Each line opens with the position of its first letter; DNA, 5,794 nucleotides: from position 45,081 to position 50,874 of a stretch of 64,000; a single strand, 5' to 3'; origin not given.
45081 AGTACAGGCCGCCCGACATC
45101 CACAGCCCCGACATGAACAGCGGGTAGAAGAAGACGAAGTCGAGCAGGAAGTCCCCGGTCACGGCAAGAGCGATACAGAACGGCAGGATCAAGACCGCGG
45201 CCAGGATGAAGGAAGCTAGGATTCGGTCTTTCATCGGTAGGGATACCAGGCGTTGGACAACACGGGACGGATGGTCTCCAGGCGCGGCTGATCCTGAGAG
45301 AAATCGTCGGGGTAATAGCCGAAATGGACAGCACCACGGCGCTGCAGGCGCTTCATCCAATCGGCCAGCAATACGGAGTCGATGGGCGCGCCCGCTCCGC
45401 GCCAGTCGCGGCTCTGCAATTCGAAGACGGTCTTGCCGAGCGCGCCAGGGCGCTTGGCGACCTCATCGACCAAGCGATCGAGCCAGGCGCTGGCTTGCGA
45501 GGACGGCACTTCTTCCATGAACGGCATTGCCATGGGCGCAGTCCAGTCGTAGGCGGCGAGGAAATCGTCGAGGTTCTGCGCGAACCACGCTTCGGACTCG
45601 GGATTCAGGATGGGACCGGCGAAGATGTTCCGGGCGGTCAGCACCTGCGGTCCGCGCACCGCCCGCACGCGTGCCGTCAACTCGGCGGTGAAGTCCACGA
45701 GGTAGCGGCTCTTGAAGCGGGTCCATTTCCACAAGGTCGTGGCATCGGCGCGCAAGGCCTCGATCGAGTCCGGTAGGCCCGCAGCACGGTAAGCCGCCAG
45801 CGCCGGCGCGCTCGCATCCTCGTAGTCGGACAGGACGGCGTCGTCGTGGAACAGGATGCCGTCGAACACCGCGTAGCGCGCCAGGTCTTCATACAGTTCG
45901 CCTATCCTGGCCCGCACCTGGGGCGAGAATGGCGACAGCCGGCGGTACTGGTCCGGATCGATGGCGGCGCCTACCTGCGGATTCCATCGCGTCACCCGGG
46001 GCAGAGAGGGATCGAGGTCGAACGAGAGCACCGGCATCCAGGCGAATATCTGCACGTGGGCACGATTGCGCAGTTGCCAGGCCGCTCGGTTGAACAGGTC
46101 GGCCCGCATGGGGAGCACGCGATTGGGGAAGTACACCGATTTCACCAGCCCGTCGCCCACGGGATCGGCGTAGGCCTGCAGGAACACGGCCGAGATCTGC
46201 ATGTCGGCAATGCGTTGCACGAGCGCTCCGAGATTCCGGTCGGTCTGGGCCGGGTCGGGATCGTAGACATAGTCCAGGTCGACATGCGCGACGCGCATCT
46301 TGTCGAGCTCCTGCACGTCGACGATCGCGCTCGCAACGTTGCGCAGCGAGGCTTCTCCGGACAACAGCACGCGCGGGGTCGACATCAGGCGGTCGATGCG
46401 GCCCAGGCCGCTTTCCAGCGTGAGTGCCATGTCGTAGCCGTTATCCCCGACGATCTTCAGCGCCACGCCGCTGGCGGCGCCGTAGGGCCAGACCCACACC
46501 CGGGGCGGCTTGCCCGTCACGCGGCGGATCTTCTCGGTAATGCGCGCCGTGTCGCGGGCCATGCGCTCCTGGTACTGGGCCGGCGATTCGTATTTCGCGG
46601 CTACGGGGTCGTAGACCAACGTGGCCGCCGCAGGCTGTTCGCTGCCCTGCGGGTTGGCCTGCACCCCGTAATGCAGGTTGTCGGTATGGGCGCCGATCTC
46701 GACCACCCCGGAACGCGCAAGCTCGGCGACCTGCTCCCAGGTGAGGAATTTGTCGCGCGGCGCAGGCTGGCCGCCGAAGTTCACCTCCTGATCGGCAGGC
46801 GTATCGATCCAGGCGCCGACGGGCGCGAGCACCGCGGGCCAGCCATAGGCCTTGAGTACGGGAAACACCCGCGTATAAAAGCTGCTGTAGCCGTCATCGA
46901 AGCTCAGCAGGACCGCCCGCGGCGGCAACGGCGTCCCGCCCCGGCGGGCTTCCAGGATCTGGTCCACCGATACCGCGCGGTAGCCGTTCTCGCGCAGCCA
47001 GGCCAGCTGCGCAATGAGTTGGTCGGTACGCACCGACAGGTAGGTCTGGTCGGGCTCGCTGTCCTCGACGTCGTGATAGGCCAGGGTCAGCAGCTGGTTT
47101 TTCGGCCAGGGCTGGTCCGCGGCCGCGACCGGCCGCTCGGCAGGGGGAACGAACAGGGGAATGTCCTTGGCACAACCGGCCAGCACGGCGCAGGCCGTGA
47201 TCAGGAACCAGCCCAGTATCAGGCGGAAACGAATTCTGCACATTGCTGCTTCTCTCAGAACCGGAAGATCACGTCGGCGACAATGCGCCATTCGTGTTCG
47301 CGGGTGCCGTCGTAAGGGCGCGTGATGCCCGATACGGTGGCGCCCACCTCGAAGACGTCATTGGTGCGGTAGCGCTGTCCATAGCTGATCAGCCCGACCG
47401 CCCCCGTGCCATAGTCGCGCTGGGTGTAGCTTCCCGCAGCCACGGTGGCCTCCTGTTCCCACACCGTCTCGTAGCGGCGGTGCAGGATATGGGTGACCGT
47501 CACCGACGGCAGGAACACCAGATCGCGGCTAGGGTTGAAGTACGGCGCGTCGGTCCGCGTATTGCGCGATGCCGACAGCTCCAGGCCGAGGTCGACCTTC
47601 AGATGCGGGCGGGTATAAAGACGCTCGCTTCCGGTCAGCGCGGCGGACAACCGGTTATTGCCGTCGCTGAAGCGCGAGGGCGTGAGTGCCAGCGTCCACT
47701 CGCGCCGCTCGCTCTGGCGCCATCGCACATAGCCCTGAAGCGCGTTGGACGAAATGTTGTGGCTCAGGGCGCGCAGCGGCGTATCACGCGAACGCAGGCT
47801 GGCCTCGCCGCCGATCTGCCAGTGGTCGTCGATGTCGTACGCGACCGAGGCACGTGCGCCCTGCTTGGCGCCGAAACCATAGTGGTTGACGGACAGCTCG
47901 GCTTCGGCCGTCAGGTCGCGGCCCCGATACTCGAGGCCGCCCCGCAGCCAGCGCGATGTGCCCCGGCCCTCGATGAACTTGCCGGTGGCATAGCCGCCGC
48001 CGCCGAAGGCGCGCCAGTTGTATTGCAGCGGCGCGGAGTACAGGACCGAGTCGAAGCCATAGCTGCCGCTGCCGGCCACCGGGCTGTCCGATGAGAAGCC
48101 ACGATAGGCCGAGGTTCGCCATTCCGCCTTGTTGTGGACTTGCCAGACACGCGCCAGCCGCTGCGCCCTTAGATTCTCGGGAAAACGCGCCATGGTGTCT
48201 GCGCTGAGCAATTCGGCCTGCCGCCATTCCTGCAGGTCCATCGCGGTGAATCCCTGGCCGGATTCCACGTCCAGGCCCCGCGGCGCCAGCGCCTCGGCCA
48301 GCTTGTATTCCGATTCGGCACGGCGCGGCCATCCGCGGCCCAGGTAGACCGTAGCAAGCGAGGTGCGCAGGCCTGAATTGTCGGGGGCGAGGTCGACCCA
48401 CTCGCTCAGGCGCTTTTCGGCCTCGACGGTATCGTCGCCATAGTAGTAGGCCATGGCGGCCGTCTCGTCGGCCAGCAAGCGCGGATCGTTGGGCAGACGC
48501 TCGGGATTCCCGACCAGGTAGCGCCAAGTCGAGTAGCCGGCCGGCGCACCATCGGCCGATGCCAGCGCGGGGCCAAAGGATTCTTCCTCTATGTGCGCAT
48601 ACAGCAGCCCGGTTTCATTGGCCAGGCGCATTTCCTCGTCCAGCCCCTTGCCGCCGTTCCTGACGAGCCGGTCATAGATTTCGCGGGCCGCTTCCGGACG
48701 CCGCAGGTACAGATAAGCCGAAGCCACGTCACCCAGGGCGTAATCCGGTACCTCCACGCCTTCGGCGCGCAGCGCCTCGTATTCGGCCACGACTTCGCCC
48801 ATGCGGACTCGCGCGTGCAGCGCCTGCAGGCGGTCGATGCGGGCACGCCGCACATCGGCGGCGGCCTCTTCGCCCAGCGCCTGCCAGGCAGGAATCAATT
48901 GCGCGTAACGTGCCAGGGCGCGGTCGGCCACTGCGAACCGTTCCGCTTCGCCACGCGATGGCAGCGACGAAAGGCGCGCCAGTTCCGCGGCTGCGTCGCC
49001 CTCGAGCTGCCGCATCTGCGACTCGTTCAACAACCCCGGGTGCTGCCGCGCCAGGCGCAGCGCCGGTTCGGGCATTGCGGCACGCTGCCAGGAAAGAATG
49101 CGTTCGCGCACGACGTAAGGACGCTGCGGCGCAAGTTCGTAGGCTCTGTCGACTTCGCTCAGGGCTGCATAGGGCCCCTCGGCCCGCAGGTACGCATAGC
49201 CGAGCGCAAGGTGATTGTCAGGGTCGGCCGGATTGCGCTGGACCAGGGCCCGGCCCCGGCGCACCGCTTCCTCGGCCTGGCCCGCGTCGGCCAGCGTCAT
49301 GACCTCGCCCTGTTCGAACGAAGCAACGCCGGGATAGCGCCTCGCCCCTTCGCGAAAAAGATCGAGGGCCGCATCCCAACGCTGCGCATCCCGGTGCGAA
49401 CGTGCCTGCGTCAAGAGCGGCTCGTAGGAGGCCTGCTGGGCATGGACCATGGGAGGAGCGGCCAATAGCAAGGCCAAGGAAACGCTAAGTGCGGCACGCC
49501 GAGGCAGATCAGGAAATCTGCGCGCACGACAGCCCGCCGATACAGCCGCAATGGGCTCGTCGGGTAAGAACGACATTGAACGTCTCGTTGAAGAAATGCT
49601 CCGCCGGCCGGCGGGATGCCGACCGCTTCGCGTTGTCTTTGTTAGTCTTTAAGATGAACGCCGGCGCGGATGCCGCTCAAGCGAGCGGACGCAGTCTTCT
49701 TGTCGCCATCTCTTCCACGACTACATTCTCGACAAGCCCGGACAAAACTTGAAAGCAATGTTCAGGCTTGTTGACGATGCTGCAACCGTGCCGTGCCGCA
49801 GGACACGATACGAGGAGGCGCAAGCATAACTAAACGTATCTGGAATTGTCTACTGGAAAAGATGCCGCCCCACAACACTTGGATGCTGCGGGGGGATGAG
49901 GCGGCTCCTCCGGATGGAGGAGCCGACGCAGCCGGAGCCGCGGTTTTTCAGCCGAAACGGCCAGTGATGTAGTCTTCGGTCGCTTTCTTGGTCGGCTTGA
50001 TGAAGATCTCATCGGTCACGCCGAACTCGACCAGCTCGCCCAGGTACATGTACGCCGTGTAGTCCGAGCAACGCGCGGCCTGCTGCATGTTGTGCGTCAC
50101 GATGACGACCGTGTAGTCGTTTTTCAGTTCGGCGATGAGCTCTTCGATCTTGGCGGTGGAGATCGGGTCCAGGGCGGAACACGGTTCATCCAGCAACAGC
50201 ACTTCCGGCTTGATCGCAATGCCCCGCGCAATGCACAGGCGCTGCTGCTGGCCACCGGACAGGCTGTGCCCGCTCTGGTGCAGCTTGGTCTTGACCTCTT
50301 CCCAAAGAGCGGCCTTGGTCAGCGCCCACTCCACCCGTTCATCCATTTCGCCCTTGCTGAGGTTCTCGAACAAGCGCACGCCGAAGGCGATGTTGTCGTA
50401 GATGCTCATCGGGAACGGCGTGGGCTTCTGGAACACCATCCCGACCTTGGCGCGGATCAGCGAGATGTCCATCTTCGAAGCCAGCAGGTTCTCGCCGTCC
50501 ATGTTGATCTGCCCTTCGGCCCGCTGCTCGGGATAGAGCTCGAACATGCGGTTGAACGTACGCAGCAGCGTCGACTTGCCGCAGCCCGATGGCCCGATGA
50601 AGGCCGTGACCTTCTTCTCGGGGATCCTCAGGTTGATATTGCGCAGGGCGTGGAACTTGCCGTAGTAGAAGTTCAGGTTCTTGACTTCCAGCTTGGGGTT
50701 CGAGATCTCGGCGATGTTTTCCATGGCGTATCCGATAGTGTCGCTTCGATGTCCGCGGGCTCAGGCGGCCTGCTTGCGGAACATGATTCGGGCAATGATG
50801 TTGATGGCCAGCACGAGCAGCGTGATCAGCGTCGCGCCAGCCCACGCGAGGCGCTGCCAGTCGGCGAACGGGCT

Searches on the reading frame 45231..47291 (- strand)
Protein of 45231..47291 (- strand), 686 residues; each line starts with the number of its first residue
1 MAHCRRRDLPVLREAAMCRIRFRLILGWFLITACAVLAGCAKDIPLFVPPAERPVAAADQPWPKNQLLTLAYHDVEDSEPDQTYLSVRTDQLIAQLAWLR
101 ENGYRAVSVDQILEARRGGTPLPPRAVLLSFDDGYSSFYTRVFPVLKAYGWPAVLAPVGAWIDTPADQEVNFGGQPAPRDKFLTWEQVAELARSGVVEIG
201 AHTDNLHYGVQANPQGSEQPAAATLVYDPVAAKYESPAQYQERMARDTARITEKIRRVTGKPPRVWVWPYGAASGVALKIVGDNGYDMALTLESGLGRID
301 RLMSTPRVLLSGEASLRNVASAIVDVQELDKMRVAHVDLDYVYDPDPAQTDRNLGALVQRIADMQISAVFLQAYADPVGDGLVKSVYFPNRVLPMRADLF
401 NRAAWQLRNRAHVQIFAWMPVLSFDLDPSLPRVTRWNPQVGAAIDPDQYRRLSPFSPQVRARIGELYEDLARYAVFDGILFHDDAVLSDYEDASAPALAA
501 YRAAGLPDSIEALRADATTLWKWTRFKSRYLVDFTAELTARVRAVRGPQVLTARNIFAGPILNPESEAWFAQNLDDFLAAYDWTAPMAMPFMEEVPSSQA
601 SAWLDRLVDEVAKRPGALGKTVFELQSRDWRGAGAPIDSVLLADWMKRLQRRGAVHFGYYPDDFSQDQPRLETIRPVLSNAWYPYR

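Call 4: search_protein_families(library=ncbifam, proteins=[window:45231-47291:-])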
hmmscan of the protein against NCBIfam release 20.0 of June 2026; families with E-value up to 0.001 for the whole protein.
window:45231-47291:- (686 aa): 4 families
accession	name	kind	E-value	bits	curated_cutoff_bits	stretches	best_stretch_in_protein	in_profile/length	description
NF011177.0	PRK14582.1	equivalog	0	1072.2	923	1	25-684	12-668/671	poly-beta-1,6-N-acetyl-D-glucosamine N-deacetylase PgaB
NF011176.0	PRK14581.1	equivalog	7.2e-298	989.4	1091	1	32-685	14-670/673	poly-beta-1,6-N-acetyl-D-glucosamine N-deacetylase PgaB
TIGR03938.2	deacetyl_PgaB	equivalog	9e-261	866.5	321.9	1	65-680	1-620/621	poly-beta-1,6-N-acetyl-D-glucosamine N-deacetylase PgaB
TIGR03933.1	PIA_icaB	equivalog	7.7e-12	45.2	248.35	1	83-312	31-231/245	intercellular adhesin biosynthesis polysaccharide N-deacetylase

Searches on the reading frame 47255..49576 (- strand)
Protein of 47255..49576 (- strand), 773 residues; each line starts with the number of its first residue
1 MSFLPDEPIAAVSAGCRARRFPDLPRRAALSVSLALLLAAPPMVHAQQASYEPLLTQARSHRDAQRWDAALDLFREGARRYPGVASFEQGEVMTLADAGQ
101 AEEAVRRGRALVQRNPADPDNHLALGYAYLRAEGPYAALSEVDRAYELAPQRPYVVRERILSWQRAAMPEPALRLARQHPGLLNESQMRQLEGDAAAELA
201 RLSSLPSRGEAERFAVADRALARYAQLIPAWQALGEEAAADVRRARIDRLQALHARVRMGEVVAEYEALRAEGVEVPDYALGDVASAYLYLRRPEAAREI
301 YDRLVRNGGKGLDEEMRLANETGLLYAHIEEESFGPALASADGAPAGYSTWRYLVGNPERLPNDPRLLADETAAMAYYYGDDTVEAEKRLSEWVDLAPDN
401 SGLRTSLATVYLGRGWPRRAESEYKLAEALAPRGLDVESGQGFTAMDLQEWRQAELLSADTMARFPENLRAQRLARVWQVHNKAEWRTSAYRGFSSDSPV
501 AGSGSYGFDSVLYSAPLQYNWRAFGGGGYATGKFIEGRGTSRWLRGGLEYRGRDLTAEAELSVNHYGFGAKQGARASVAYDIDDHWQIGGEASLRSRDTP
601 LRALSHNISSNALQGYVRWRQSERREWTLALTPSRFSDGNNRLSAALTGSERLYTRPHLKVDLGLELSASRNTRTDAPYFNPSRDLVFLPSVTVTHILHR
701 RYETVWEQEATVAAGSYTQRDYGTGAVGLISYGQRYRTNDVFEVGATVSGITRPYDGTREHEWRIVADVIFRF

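Call 4: search_protein_families(library=ncbifam, proteins=[window:47255-49576:-])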
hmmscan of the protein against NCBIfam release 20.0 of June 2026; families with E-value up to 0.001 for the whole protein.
window:47255-49576:- (773 aa): 7 families
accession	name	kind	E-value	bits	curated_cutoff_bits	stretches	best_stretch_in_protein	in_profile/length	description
NF007468.0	PRK10049.1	equivalog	6.8e-230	765.4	1043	1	54-773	104-817/817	poly-beta-1,6 N-acetyl-D-glucosamine export porin PgaA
TIGR03939.1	PGA_TPR_OMP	equivalog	2.5e-214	713.9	366.65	1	48-773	83-800/800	poly-beta-1,6 N-acetyl-D-glucosamine export porin PgaA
NF011172.0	PRK14574.1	equivalog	3.7e-178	594.2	1638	1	53-773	104-822/822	poly-beta-1,6 N-acetyl-D-glucosamine export porin PgaA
TIGR02917.1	PEP_TPR_lipo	equivalog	1.2e-07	30.1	312.2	0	372-439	334-435/899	XrtA/PEP-CTERM system TPR-repeat protein PrsT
NF040959.1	MamA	equivalog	1.8e-05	24.2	200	0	95-155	47-107/204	magnetosome protein MamA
TIGR02521.1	type_IV_pilW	equivalog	9.1e-05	22.1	154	0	374-435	38-99/234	type IV pilus biogenesis/stability protein PilW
NF052415.1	T3SS_chap_SctY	equivalog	0.00014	22.3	70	0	99-151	20-72/106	type III secretion apparatus assembly chaperone SctY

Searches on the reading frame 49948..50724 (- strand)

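Call 44: search_protein_families(library=ncbifam, proteins=[window:49948-50724:-], max_evalue=1e-10)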
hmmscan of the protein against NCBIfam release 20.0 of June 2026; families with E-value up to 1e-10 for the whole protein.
window:49948-50724:- (258 aa): 173 families (the best 25 are shown)
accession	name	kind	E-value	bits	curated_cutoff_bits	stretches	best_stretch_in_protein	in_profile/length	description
TIGR00972.1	3a0107s01c2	equivalog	2.2e-120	400.6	343.2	1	12-258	2-248/248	phosphate ABC transporter ATP-binding protein PstB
NF010860.0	PRK14267.1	equivalog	6.1e-99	330.8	412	1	12-258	5-253/253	phosphate ABC transporter ATP-binding protein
NF010851.0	PRK14258.1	subfamily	1.1e-82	277.3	425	1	10-257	6-260/261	phosphate ABC transporter ATP-binding protein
NF010840.0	PRK14246.1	equivalog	9.7e-69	231.9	425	1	13-257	12-256/257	phosphate ABC transporter ATP-binding protein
NF010864.0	PRK14271.1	equivalog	3.1e-65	220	561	1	9-256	19-265/276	phosphate ABC transporter ATP-binding protein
TIGR04521.1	ECF_ATPase_2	equivalog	6.9e-48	163.1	330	1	13-245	2-237/279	energy-coupling factor transporter ATPase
TIGR01186.1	proV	subfamily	3.7e-46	157.9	326.6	1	22-254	4-231/363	betaine/proline/choline family ABC transporter ATP-binding protein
TIGR04520.1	ECF_ATPase_1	equivalog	3.4e-44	151.3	315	1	13-243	2-226/269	energy-coupling factor transporter ATPase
NF007027.0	PRK09493.1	equivalog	5e-44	150.5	379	1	12-252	2-235/240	glutamine ABC transporter ATP-binding protein GlnQ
NF008338.0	PRK11124.1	equivalog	2.6e-43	148.3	369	1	12-253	3-240/242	arginine ABC transporter ATP-binding protein ArtP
TIGR03265.1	PhnT2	equivalog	5.1e-42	144.4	457.7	1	9-253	2-235/353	putative 2-aminoethylphosphonate ABC transporter ATP-binding protein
NF008428.0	PRK11264.1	equivalog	6.8e-41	140.1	406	1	12-253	4-244/250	L-cystine ABC transporter ATP-binding protein TcyN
TIGR02857.1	CydD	equivalog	1.3e-40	139.9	435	1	7-219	317-523/529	thiol reductant ABC exporter subunit CydD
NF010157.0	PRK13636.1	equivalog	1.3e-40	139.4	463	1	12-243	6-232/285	cobalt transporter ATP-binding subunit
TIGR00968.1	3a0106s01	subfamily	6.5e-40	137.1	342.75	1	13-253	2-231/237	sulfate ABC transporter ATP-binding protein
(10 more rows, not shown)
